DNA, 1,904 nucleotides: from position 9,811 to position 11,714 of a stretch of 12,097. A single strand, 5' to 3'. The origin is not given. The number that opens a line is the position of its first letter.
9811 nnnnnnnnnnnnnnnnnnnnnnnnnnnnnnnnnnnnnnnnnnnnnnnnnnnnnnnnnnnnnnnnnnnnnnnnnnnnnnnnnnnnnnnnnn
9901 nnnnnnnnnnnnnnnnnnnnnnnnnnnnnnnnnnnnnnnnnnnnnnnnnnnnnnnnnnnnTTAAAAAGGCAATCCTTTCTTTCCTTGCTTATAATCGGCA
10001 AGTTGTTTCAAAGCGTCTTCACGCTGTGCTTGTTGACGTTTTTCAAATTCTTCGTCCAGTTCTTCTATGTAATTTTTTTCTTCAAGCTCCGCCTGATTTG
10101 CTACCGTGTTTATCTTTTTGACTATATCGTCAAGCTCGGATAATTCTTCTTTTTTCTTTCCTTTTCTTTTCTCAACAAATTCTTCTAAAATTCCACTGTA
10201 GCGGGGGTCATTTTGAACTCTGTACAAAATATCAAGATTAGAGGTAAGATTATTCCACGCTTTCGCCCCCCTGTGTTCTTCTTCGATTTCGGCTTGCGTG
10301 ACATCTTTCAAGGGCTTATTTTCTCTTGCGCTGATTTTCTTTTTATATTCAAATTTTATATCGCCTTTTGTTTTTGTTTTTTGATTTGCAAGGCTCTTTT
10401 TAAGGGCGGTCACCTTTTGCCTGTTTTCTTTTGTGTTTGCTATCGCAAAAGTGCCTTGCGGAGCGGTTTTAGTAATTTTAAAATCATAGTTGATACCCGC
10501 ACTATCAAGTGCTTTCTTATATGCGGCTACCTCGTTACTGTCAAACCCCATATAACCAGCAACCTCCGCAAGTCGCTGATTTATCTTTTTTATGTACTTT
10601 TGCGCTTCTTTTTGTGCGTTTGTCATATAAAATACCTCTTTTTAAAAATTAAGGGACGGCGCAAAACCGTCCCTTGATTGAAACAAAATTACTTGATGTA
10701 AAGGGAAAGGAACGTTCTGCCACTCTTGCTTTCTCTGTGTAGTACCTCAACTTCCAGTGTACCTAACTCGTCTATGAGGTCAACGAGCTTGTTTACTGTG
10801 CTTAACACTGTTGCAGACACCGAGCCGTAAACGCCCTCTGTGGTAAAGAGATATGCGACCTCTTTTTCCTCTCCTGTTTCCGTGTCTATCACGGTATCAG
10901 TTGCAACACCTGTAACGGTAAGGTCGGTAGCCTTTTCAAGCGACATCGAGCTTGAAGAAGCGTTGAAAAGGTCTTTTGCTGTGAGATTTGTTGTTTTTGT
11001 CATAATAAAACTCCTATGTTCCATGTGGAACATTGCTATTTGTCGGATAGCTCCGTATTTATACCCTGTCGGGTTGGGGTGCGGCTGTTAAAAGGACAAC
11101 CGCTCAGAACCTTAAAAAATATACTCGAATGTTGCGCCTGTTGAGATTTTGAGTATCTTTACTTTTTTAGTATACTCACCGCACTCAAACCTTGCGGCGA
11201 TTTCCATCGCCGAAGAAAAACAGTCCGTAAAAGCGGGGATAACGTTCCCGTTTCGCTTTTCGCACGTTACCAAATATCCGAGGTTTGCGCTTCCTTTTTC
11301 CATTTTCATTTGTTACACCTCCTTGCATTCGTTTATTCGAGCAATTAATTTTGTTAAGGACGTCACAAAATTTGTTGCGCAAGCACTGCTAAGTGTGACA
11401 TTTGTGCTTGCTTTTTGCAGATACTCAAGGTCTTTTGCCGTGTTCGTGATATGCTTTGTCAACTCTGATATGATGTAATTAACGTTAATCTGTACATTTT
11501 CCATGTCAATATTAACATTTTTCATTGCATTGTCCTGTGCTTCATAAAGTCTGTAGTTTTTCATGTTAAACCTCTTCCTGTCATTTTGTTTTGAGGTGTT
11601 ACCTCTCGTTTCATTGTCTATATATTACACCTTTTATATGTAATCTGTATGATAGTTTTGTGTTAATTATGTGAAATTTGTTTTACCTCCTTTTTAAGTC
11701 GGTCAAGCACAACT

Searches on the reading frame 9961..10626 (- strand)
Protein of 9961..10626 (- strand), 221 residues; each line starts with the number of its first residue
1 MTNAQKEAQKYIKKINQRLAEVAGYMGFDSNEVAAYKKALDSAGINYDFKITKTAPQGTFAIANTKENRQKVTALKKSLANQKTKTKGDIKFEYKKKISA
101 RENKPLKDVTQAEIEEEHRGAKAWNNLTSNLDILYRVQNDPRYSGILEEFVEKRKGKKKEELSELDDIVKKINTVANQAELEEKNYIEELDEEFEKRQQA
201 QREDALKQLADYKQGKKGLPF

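Call 10: search_protein_families(library=pfam, proteins=[window:9961-10626:-], max_evalue=0.01)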
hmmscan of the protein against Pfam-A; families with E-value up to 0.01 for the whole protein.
window:9961-10626:- (221 aa): 1 family
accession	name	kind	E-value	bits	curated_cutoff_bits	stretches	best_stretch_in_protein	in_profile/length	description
PF08702.15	Fib_alpha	-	0.0033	18.1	29.9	0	2-87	48-133/143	Fibrinogen alpha/beta chain family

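Call 11: search_protein_families(library=phrogs, proteins=[window:9961-10626:-], max_evalue=0.01)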
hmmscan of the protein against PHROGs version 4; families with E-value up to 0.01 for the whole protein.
window:9961-10626:- (221 aa): 0 families

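Call 20: search_protein_families(library=phrogs, proteins=[window:9961-10626:-], max_evalue=1)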
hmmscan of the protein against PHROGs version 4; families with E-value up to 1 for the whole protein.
window:9961-10626:- (221 aa): 0 families

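Call 30: find_homologous_proteins(query=window:9961-10626:-, max_evalue=0.001)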
Query window:9961-10626:- (221 aa): 114 proteins with E <= 0.001 among 455 candidates.
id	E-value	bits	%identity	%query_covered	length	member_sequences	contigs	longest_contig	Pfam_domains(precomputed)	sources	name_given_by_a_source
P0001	3.9e-129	446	97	100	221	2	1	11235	-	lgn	-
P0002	8.0e-128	442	97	100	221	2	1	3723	-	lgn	-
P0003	8.9e-127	439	96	100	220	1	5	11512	-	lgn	-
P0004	2.0e-126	437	95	100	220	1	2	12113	-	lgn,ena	-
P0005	5.4e-126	436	94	100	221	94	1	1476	-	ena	-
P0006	2.0e-125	434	94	100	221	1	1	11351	-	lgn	-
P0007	1.6e-124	431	93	100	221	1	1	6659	-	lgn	-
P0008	7.8e-123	426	94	100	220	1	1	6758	-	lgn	-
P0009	2.1e-122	424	93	100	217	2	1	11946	-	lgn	-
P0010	7.3e-120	416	90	100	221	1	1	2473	-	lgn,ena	-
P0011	1.3e-119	415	92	100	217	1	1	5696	-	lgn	-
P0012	3.0e-119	414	89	100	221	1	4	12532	-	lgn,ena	-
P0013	3.0e-119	414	89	100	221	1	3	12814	-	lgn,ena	-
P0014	7.8e-119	413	88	100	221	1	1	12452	-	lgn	-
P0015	1.1e-118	412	89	100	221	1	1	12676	-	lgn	-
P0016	1.3e-118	412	88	100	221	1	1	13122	-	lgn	-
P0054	1.0e-112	393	85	100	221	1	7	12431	-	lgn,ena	-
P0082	7.0e-111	387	85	100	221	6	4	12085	-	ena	-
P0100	4.4e-108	378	84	100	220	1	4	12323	-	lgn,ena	-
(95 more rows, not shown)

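Call 31: find_encoding_contigs(protein=P0004, flank=10000, max_places=10)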
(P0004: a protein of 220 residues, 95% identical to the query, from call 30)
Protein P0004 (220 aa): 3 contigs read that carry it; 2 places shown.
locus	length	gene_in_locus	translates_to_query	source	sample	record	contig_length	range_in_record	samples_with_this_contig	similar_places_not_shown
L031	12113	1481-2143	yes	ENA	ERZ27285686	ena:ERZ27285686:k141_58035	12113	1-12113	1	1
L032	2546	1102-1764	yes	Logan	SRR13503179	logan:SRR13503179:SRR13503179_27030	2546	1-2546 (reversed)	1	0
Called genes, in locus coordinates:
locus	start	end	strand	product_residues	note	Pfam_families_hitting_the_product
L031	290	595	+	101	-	-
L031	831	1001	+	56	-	-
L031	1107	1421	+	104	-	PF17427:Phi29_Phage_SSB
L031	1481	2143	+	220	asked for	-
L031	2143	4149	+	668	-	PF01612:DNA_pol_A_exo1 (weak), PF03175:DNA_pol_B_2 (weak)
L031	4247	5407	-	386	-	PF05894:Podovirus_Gp16 (faint)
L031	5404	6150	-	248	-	PF01551:Peptidase_M23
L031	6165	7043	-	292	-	-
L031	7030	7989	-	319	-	PF05352:Phage_connector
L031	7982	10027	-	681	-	-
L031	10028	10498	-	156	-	-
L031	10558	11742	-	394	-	PF25622:Phi29_MCP (weak)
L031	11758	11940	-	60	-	-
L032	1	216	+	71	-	?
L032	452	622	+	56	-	-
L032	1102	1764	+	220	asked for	-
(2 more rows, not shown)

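Call 32: find_encoding_contigs(protein=P0054, flank=10000, max_places=10)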
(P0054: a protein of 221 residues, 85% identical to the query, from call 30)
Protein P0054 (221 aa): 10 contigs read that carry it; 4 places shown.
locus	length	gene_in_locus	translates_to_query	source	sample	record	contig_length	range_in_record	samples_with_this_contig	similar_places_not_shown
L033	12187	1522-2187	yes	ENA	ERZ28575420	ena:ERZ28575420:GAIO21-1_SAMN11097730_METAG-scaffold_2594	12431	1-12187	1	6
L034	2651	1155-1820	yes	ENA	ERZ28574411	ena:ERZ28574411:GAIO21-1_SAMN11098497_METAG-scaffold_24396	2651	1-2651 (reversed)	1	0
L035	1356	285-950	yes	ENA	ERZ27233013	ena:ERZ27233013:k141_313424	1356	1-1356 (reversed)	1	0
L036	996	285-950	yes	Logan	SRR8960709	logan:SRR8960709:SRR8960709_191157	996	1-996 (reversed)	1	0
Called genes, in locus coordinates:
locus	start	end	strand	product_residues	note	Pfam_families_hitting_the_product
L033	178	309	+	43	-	-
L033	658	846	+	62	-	-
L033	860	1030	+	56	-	-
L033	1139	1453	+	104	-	PF17427:Phi29_Phage_SSB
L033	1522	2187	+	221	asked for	-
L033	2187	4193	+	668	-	PF01612:DNA_pol_A_exo1 (weak), PF03175:DNA_pol_B_2 (weak)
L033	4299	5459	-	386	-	-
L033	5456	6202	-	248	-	PF01551:Peptidase_M23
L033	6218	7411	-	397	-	-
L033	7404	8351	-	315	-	PF05352:Phage_connector (weak)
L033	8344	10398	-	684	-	-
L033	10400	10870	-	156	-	-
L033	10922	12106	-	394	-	PF25622:Phi29_MCP (weak)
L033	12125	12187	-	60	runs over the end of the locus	-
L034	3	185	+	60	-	?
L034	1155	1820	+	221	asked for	-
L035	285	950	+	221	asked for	-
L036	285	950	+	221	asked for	-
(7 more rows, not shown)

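Call 33: find_encoding_contigs(protein=P0013, flank=10000, max_places=10)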
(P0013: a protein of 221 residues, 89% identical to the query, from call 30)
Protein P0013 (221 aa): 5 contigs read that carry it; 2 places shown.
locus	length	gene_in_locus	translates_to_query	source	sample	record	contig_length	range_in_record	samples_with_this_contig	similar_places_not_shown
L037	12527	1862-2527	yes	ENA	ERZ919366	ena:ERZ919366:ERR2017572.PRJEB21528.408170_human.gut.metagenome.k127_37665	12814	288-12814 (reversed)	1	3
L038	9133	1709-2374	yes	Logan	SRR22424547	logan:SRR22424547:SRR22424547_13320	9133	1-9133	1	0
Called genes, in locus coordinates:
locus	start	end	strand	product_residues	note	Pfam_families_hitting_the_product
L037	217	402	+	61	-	-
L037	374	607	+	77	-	-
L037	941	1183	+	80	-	-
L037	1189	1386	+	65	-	-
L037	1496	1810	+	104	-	PF17427:Phi29_Phage_SSB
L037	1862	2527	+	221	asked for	-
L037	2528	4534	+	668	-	PF01612:DNA_pol_A_exo1 (weak), PF03175:DNA_pol_B_2 (weak)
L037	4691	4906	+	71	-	-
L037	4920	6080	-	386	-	-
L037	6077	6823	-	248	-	PF01551:Peptidase_M23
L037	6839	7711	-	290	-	-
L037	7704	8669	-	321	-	PF05352:Phage_connector (weak)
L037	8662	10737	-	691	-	-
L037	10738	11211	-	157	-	-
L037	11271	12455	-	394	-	PF25622:Phi29_MCP (weak)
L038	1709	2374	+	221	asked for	-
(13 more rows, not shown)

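Call 37: find_encoding_contigs(protein=P0012, flank=10000, max_places=10)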
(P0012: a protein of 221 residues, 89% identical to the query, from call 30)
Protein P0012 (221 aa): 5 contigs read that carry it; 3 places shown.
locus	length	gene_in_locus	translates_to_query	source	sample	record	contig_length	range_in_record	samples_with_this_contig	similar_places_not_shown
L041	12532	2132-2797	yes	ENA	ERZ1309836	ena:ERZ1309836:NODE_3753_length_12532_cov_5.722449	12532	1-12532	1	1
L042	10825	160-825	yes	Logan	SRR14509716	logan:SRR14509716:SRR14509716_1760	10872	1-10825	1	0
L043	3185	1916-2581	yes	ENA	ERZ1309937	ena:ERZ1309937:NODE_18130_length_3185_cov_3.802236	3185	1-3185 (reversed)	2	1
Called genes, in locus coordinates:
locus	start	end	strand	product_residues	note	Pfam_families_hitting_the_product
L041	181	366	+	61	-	-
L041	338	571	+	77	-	-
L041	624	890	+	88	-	-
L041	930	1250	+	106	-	-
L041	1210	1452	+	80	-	-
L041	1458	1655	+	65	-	-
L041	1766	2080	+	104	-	PF17427:Phi29_Phage_SSB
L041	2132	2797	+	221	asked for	-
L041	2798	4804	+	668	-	PF01612:DNA_pol_A_exo1 (weak), PF03175:DNA_pol_B_2 (weak)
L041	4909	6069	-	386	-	-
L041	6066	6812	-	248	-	PF01551:Peptidase_M23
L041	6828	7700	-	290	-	-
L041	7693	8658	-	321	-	PF05352:Phage_connector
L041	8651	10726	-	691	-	-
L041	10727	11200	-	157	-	-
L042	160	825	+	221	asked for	-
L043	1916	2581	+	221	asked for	-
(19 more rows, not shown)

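Call 38: find_encoding_contigs(protein=P0016, flank=10000, max_places=10)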
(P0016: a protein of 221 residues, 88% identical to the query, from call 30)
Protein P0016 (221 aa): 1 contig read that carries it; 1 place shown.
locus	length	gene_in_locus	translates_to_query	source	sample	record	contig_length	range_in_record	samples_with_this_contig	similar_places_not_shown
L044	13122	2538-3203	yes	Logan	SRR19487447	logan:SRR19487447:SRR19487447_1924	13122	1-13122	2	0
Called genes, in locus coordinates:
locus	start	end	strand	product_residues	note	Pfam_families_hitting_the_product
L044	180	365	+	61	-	-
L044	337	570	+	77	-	-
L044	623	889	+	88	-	-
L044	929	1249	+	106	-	-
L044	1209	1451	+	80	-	-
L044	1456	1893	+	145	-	-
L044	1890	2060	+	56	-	-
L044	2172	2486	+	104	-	PF17427:Phi29_Phage_SSB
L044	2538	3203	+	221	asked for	-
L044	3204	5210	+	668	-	PF01612:DNA_pol_A_exo1 (weak), PF03175:DNA_pol_B_2 (weak)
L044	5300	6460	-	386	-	-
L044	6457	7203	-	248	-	PF01551:Peptidase_M23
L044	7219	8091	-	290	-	-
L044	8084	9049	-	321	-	PF05352:Phage_connector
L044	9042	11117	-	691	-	-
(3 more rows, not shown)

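Call 39: find_encoding_contigs(protein=P0082, flank=10000, max_places=10)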
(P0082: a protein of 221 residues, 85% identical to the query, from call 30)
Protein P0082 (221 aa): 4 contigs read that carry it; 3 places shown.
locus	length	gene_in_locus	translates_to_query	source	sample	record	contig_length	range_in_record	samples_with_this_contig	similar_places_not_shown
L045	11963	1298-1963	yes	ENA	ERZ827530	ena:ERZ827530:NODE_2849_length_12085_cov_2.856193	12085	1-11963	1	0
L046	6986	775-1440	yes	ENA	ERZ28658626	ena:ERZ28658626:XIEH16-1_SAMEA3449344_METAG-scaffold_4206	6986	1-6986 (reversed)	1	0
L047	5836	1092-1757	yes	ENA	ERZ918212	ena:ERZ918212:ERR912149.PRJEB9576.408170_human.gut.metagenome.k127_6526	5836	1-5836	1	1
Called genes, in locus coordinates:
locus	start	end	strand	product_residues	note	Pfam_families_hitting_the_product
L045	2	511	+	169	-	?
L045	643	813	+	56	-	-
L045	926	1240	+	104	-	PF17427:Phi29_Phage_SSB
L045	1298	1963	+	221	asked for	-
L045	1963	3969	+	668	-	PF01612:DNA_pol_A_exo1 (weak), PF03175:DNA_pol_B_2 (faint)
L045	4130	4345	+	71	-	-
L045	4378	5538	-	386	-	PF05894:Podovirus_Gp16 (faint)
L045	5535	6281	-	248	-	PF01551:Peptidase_M23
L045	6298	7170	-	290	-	-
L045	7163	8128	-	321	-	PF05352:Phage_connector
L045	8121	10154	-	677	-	-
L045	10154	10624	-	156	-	-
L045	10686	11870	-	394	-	PF25622:Phi29_MCP (weak)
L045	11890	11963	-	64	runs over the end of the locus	?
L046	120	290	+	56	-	-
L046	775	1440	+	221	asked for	-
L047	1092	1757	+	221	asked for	-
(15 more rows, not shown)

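Call 40: find_encoding_contigs(protein=P0100, flank=10000, max_places=10)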
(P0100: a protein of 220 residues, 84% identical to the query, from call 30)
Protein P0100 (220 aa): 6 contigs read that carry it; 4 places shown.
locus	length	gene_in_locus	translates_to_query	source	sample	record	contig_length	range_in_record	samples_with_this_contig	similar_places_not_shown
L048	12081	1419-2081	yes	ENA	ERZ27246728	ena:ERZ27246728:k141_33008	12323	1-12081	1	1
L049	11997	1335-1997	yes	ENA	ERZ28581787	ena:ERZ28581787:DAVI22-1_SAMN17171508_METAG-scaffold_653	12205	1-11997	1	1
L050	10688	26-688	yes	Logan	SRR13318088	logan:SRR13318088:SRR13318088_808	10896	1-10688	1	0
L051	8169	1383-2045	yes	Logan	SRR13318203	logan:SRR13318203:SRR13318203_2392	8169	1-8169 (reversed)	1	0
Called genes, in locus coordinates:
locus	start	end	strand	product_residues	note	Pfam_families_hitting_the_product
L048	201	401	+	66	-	-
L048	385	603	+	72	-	-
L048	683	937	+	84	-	-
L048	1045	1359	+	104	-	PF17427:Phi29_Phage_SSB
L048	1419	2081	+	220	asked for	-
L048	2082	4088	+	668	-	PF03175:DNA_pol_B_2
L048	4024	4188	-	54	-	-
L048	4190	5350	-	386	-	PF05894:Podovirus_Gp16 (faint)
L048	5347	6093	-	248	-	PF01551:Peptidase_M23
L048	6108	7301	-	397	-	-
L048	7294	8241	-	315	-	PF05352:Phage_connector (weak)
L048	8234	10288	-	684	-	-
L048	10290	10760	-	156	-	-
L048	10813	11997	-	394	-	PF25622:Phi29_MCP (weak)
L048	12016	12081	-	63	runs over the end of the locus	-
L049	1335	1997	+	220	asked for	-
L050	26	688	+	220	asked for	-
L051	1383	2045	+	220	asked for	-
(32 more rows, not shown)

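Call 90: predict_structure(alignment_id=A1)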
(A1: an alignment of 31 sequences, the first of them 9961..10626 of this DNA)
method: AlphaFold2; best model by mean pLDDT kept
length: 221 residues; sequences in the alignment: 31
mean_pLDDT: 75.5   pTM: 0.48
mean pLDDT of the five models: 75.5, 68.2, 66.3, 56.2, 54.7
residues with pLDDT >= 90: 8; 70-90: 142; 50-70: 70; < 50: 1
segments of 3 or more residues with pLDDT < 50: none
pLDDT, mean of each block of 10 residues (from residue 1): 83 86 79 80 83 81 86 72 68 88 90 84 64 60 70 68 66 69 69 77 79 64 42
secondary structure, 60 per line:
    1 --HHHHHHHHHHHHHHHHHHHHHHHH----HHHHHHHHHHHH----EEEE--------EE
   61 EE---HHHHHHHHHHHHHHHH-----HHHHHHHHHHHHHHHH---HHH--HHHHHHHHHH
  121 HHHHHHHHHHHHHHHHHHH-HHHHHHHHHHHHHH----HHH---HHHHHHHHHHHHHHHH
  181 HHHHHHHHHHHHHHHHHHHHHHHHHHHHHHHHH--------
elements in order: H3-26 H31-42 E47-50 E59-62 H66-81 H87-102 H111-139 H141-154 H165-213

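Call 94: fold_search(model_id=the predicted structure, library=pdb)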
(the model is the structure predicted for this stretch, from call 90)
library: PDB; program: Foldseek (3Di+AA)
matches with E <= 10: 359; with E <= 0.001: 0
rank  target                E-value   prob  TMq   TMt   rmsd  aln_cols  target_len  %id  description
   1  6y2c_A                4.6e-01  0.21  0.15  0.33   5.9        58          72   22  Crystal structure of the third KH domain of FUBP1 (released 2020-03-25)
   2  2eth_A                4.6e-01  0.18  0.18  0.26  14.1       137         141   11  Crystal structure of a marr-like transcriptional regulator (tm0816) from thermotoga maritima at 2.50 A resolution (released 2005-11-08)
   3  3l9f_A                4.9e-01  0.10  0.17  0.20  17.4       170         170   12  The Crystal Structure of smu.1604c from Streptococcus mutans UA159 (released 2011-01-05)
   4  4lln_D                5.5e-01  0.23  0.21  0.30  11.7       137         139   13  Crystal structure of S. aureus MepR-DNA complex (released 2014-05-14)
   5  8iue_P                5.8e-01  0.11  0.16  0.12  18.0       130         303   13  RNA polymerase III pre-initiation complex melting complex 1 (released 2023-05-24)
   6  2l48_MODEL_1_A        6.5e-01  0.54  0.18  0.40   3.8        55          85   22  Solution structure of the PlyG cell wall binding domain (released 2011-10-12)
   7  2hh3_MODEL_1_A        6.5e-01  0.15  0.15  0.33   6.8        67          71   22  Solution structure of the third KH domain of KSRP (released 2007-05-08)
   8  7dvu                  6.9e-01  0.16  0.20  0.27  13.3       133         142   17  Crystal structure of heme sensor protein PefR in complex with heme and cyanide (released 2021-09-29)
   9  5fb2_A                8.2e-01  0.15  0.20  0.28  16.2       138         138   14  S. aureus MepR F27L Mutant bound to oligodeoxyribonucleotide (released 2016-12-14)
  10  4l9n_A                9.8e-01  0.14  0.19  0.27  14.5       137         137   14  Crystal structure of MepR A103V mutant from multidrug resistant S. aureus clinical isolate (released 2013-09-11)
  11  8ylg_B                1.0e+00  0.04  0.12  0.15  15.4       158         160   14  Crystal structure of Burkholderia thailandensis MftR in complex with operator DNA (released 2024-11-13)
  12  6y2c_B                1.1e+00  0.11  0.13  0.25   5.6        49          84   26  Crystal structure of the third KH domain of FUBP1 (released 2020-03-25)
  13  22oz_D                1.2e+00  0.11  0.18  0.22  12.2       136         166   12  Structural insights into HpaR-mediated recognition of hrpX and hrpG in Xanthomonas campestris pv. campestris (released 2026-03-11)
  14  4mnu_A                1.2e+00  0.10  0.19  0.24  10.5       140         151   17  Crystal Structure of Uncharacterized SlyA-like Transcription Regulator from Listeria monocytogenes (released 2013-09-25)
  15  7dvv_B                1.2e+00  0.06  0.15  0.22  15.5       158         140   15  Heme sensor protein PefR from Streptococcus agalactiae bound to operator DNA (28-mer) (released 2021-09-29)
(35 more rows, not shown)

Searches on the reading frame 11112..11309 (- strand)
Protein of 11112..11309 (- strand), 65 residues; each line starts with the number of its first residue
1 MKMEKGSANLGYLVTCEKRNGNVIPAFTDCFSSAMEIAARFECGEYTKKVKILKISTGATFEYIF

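Call 19: search_protein_families(library=pfam, proteins=[window:11112-11309:-], max_evalue=1)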
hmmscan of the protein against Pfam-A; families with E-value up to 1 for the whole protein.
window:11112-11309:- (65 aa): 0 families

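Call 20: search_protein_families(library=phrogs, proteins=[window:11112-11309:-], max_evalue=1)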
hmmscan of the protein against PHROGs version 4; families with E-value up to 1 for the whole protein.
window:11112-11309:- (65 aa): 0 families

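Call 45: search_solved_structures(query=window:11112-11309:-, max_evalue=10)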
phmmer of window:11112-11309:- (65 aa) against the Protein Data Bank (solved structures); distinct sequences matched with E-value up to 10: 0.

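Call 83: find_homologous_proteins(query=window:11112-11309:-, max_evalue=0.001)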
Query window:11112-11309:- (65 aa): 98 proteins with E <= 0.001 among 98 candidates.
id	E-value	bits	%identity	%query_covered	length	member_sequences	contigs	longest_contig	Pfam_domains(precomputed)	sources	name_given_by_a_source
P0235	7.4e-34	131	95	100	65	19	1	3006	-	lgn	-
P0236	4.8e-31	122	90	95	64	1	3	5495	-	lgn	-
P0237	1.3e-30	121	88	100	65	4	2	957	-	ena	-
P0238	1.5e-30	121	89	95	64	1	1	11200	-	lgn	-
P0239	1.5e-30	121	89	95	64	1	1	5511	-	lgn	-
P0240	1.9e-30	120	89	95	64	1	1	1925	-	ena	-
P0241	9.2e-30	118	88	92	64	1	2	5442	-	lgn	-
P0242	1.0e-29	118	89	95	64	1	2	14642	-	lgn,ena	-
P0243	1.1e-29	118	86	100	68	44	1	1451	-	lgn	-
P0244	2.1e-29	117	87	95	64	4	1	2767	-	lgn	-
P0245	3.5e-29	117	88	98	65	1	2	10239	-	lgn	-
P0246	8.1e-29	115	86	98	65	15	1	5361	-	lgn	-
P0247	8.4e-29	115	85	100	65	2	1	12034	-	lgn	-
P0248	2.9e-28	114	85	100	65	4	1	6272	-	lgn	-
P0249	2.9e-28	114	86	98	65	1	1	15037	-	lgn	-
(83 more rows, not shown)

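Call 92: predict_structure(alignment_id=A2)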
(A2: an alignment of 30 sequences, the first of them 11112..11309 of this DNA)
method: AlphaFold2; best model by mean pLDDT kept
length: 65 residues; sequences in the alignment: 30
mean_pLDDT: 84.0   pTM: 0.68
mean pLDDT of the five models: 84.0, 82.2, 80.4, 78.6, 78.3
residues with pLDDT >= 90: 33; 70-90: 22; 50-70: 7; < 50: 3
segments of 3 or more residues with pLDDT < 50: 1-3
pLDDT, mean of each block of 10 residues (from residue 1): 57 93 93 92 86 89 72
secondary structure, 60 per line:
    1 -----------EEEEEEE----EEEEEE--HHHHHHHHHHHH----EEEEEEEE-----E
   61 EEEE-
elements in order: E12-18 E23-28 H31-42 E47-54 E60-64

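Call 95: fold_search(model_id=the predicted structure, library=pdb)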
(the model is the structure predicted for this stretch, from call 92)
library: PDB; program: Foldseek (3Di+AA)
matches with E <= 10: 561; with E <= 0.001: 0
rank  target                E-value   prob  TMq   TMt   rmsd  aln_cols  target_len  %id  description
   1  6sg9_DB               2.7e-01  0.18  0.31  0.05  10.6        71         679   13  Head domain of the mt-SSU assemblosome from Trypanosoma brucei (released 2019-09-18)
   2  9kz9_D                3.1e-01  0.51  0.45  0.26   6.6        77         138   12  Cryo-EM structure of PSI-ACPI from Rhodomonas sp. NIES-2332 at 2.08 angstroms resolution (released 2025-11-26)
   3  8oo7_F                4.5e-01  0.15  0.30  0.06  10.8        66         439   12  CryoEM Structure INO80core Hexasome complex composite model state1 (released 2023-07-26)
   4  8wey_D                5.9e-01  0.35  0.41  0.26   7.5        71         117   13  PSI-LHCI of the red alga Cyanidium caldarium RK-1 (NIES-2137) (released 2024-02-14)
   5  1gc1_C                7.6e-01  0.25  0.38  0.16   7.0        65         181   12  HIV-1 GP120 CORE COMPLEXED WITH CD4 AND A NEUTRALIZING HUMAN ANTIBODY (released 1998-07-08)
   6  6tyb_C                7.6e-01  0.23  0.38  0.17   7.7        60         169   12  Isolation and Structure of an Antibody that Fully Neutralizes Isolate SIVmac239 Reveals Functional Similarity of SIV a (released 2019-10-02)
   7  5hy3_B                8.1e-01  0.75  0.58  0.65   2.5        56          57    9  Crystal structure of Escherichia coli toxin LsoA in complex with T4 phage antitoxin Dmd (released 2016-06-22)
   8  9cac_J                8.1e-01  0.12  0.29  0.07  10.7        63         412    8  Cryo-EM structure of the RuvBL lobe of the native human TIP60 complex (composite structure) (released 2025-06-18)
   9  9r2r_B                9.2e-01  0.11  0.29  0.16  12.2        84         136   11  De novo designed M7 protein fold (released 2025-05-14)
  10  8w90_D                9.9e-01  0.20  0.37  0.17   4.9        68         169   10  crystal structure of CD4-D1D2 with Nb457 (released 2024-09-04)
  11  7bpm_MODEL_1_A        1.1e+00  0.85  0.57  0.50   1.4        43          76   16  Solution NMR structure of NF2; de novo designed protein with a novel fold (released 2021-03-24)
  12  3s5l_G                1.1e+00  0.21  0.39  0.17   6.8        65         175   12  Crystal structure of CD4 mutant bound to HLA-DR1 (released 2011-09-21)
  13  2a1k_B                1.1e+00  0.03  0.19  0.09  11.2        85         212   18  RB69 single-stranded DNA binding protein core domain (released 2006-05-09)
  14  9cac_E                1.3e+00  0.08  0.27  0.06   9.7        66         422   14  Cryo-EM structure of the RuvBL lobe of the native human TIP60 complex (composite structure) (released 2025-06-18)
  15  4kyz_A                1.4e+00  0.18  0.40  0.19   3.0        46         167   13  Three-dimensional structure of triclinic form of de novo design insertion domain, Northeast Structural Genomics Consor (released 2013-07-24)
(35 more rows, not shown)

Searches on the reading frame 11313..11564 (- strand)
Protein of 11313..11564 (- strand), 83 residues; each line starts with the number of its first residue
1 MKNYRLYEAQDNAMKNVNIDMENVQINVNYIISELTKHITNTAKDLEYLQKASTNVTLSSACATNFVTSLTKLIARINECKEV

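Call 19: search_protein_families(library=pfam, proteins=[window:11313-11564:-], max_evalue=1)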
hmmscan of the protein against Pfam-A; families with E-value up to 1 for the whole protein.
window:11313-11564:- (83 aa): 0 families

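Call 20: search_protein_families(library=phrogs, proteins=[window:11313-11564:-], max_evalue=1)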
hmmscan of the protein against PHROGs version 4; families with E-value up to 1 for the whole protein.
window:11313-11564:- (83 aa): 1 family
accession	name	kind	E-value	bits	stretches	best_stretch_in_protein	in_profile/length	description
phrog_1399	-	unknown function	0.048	14.3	1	21-40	6-25/58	-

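Call 29: find_encoding_contigs(protein=window:11313-11564:-, flank=10000, max_places=10)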
Protein window:11313-11564:- (83 aa): no gene with exactly this product is on record in the collection.
